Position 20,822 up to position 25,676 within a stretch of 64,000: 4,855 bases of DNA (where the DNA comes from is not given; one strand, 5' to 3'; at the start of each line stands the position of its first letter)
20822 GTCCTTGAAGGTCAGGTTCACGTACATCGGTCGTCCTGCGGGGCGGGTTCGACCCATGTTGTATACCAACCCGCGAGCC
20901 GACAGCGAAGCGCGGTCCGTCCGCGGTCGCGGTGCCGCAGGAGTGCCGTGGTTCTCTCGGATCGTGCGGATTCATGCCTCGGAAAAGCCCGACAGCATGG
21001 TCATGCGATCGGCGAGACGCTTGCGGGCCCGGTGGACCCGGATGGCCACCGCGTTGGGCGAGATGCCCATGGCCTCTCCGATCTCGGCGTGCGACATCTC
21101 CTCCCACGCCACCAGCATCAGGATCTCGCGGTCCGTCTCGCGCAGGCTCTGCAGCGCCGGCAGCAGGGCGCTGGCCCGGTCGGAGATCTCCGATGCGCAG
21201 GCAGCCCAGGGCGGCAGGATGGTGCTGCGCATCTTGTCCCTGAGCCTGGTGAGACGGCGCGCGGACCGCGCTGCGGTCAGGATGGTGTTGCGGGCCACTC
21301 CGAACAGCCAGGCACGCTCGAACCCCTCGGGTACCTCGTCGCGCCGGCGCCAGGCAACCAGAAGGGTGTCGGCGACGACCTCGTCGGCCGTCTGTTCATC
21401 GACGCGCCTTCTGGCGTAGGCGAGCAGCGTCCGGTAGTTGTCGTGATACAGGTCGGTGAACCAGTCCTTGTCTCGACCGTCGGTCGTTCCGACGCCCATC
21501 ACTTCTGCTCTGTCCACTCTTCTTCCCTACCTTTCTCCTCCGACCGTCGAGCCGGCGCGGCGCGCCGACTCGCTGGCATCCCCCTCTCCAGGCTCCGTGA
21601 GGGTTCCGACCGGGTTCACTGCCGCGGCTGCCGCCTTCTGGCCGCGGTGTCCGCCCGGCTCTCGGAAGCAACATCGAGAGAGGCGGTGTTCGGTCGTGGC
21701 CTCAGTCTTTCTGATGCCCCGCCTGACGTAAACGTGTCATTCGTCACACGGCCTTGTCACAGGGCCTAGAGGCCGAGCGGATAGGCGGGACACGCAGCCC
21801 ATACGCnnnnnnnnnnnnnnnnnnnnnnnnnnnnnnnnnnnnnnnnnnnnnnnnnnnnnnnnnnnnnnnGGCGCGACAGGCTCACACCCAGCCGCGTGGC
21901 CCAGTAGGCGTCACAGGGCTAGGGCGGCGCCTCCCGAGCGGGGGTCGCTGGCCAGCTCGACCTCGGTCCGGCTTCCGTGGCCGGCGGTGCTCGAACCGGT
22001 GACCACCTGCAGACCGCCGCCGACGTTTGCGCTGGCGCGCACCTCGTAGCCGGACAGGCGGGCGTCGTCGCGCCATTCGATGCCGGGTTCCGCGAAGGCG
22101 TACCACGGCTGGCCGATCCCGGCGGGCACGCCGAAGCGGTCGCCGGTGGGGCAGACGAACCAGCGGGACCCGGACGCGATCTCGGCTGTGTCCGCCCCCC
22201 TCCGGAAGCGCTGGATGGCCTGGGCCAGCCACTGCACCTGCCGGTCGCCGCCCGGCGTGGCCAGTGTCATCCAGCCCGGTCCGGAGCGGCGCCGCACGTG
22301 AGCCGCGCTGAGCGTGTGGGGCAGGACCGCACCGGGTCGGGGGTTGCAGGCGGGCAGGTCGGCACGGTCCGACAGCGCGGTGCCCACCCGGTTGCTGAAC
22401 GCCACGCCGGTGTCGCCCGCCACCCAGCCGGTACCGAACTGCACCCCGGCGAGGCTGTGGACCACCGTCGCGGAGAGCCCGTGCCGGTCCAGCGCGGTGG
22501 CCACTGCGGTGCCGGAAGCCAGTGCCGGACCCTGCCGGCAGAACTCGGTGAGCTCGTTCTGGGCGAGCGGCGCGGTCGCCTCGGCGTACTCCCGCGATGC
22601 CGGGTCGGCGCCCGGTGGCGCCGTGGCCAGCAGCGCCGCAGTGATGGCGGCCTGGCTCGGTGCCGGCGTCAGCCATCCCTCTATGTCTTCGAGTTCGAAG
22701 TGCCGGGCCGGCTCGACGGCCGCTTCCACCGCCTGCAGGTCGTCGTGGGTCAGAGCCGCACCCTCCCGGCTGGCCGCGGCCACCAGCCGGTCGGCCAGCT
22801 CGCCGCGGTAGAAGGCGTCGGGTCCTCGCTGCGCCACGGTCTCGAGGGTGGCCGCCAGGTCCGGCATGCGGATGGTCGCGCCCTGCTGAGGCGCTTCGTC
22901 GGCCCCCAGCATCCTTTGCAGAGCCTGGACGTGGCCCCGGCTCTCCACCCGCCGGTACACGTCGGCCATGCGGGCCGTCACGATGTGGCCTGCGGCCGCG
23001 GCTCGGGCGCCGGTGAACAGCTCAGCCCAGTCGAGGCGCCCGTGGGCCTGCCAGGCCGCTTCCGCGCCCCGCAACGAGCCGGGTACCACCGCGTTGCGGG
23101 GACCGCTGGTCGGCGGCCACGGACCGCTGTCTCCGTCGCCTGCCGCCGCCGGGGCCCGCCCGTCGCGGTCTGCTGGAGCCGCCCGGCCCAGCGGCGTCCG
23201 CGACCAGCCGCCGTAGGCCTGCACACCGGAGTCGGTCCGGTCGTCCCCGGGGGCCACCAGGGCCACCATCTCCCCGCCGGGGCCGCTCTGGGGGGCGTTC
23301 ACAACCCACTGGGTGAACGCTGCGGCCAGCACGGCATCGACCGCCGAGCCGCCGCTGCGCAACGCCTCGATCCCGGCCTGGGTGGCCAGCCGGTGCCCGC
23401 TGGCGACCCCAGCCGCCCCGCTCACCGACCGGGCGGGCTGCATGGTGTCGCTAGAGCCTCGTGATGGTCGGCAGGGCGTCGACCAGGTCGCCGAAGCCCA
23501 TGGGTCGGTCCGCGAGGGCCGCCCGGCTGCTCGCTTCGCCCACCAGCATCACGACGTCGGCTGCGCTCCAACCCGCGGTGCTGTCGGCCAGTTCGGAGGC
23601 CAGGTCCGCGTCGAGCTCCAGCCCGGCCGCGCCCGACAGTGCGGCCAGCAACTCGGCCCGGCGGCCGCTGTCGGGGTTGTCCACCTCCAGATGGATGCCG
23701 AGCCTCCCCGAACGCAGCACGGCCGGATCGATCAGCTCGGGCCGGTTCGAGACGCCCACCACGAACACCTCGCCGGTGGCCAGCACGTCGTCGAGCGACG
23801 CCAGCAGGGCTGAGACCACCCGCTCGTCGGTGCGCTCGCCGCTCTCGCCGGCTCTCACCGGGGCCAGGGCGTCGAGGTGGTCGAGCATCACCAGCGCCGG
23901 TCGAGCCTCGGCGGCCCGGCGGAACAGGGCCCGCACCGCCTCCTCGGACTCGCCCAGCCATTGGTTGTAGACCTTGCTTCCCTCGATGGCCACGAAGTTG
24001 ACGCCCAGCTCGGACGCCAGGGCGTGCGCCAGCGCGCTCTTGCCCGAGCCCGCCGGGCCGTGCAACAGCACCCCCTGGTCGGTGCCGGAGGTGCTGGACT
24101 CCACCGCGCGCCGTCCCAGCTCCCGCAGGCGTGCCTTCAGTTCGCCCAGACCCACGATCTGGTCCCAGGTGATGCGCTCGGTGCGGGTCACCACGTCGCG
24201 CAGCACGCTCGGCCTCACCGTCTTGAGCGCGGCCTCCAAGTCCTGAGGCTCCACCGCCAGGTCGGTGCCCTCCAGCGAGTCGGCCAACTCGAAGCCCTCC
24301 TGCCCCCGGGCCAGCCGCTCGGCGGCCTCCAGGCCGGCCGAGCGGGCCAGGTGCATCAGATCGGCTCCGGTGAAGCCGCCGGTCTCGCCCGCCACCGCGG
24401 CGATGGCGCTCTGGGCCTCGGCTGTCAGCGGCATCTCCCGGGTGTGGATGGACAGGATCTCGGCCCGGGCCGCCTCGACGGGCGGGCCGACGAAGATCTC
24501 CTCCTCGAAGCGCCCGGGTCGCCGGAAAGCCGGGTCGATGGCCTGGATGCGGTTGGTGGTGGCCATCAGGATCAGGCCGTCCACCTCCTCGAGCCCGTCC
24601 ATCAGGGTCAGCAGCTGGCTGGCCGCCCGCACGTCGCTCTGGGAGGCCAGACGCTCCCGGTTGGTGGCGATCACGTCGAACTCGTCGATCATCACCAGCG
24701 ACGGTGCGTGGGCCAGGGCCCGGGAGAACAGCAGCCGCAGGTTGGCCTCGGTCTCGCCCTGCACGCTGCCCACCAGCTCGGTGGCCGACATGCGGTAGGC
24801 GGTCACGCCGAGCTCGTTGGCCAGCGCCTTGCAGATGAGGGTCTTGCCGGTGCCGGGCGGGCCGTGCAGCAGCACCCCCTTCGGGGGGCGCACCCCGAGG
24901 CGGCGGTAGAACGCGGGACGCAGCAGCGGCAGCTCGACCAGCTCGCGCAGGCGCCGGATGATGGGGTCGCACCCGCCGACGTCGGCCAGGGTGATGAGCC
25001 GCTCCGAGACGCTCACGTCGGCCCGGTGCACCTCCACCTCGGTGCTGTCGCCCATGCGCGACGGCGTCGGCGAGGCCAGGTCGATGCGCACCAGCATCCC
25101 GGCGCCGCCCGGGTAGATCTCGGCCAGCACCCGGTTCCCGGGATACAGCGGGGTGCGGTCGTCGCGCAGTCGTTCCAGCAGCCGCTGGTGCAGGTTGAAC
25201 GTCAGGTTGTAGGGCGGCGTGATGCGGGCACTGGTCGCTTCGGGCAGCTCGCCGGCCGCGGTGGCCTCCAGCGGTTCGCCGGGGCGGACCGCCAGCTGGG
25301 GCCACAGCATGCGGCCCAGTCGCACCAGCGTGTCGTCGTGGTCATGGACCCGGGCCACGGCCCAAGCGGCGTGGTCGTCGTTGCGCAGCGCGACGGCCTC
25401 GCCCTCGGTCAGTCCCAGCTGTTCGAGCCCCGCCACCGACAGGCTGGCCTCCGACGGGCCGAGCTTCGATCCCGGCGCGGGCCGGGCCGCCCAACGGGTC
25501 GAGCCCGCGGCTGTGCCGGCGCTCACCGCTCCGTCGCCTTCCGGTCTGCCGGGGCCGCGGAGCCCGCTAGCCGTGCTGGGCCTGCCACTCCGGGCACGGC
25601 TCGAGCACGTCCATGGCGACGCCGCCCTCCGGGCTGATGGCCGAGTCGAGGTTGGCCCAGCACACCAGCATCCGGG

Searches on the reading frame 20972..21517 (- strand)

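Call 49: search_protein_families(library=pfam, proteins=[window:20972-21517:-], max_evalue=0.00001)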
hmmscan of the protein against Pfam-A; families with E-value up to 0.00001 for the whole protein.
window:20972-21517:- (181 aa): 3 families
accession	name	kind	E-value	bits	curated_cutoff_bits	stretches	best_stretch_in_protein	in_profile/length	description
PF08281.18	Sigma70_r4_2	-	8.2e-16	57.8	25.7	1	118-168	4-54/54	Sigma-70, region 4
PF04545.22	Sigma70_r4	-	2.4e-10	40.2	24.1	1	121-168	1-48/50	Sigma-70, region 4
PF04542.20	Sigma70_r2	-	1.4e-08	34.9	24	1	23-88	1-70/71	Sigma-70 region 2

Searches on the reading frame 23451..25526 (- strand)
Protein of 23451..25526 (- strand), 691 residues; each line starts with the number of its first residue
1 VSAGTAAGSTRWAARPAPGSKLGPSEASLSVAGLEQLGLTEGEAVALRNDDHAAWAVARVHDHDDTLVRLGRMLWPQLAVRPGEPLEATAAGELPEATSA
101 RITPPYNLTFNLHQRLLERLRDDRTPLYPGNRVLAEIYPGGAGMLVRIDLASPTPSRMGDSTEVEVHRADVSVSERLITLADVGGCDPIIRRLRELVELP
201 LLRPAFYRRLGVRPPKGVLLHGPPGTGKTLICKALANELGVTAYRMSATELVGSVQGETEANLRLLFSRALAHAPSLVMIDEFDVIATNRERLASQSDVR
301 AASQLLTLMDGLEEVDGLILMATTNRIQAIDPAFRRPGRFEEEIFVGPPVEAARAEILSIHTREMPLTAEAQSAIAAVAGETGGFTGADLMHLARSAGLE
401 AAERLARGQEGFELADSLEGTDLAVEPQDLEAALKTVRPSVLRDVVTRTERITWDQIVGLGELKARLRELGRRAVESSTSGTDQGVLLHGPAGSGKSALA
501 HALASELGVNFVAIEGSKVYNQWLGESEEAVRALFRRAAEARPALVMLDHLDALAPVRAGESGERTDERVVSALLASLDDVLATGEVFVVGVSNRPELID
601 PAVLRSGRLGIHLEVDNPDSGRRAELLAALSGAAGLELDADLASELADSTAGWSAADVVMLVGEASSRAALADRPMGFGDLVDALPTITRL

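Call 49: search_protein_families(library=pfam, proteins=[window:23451-25526:-], max_evalue=0.00001)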
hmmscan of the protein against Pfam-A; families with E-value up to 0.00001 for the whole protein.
window:23451-25526:- (691 aa): 22 families
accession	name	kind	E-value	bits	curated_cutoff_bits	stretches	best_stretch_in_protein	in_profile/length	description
PF00004.35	AAA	-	3.8e-72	241.3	21.2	2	218-347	1-130/131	ATPase family associated with various cellular activities (AAA)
PF06068.19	TIP49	-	1.8e-13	50.8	23.8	1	483-539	50-107/347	TIP49 P-loop domain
PF13191.12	AAA_16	-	2.5e-13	51.3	32.6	1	467-586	9-132/167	AAA ATPase domain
PF17862.7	AAA_lid_3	-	3.8e-11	42.8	27.2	0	375-407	4-36/45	AAA+ lid domain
PF13401.12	AAA_22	-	3.5e-10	40.8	27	0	218-251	8-44/130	AAA domain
PF05496.18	RuvB_N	-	6.3e-10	39.5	27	0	217-249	35-67/159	Holliday junction DNA helicase RuvB P-loop domain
PF13671.12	AAA_33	-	8e-09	36.4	27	0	486-520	2-34/143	AAA domain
PF13238.12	AAA_18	-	1.6e-08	35.5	29.4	0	218-247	1-25/128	AAA domain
PF25199.1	nSTAND_NTPase5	-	2.1e-08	34.5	34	0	211-296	37-118/145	Novel STAND NTPase 5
PF00910.28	RNA_helicase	-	1.1e-07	32.8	21.5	0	218-240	1-23/105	RNA helicase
PF07728.20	AAA_5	-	1.1e-07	32.3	22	0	217-284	1-76/139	AAA domain (dynein-related subfamily)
PF02367.23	TsaE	-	1.3e-07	32.1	26.6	0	213-248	19-54/128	Threonylcarbamoyl adenosine biosynthesis protein TsaE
PF13521.12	AAA_28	-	2.7e-07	31.4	27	0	218-264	2-48/164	AAA domain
PF02224.24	Cytidylate_kin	-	4.2e-07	30.3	26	0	488-520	3-33/211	Cytidylate kinase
PF05673.19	DUF815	-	7.2e-07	29.1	23.8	0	445-508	18-78/249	Protein of unknown function (DUF815)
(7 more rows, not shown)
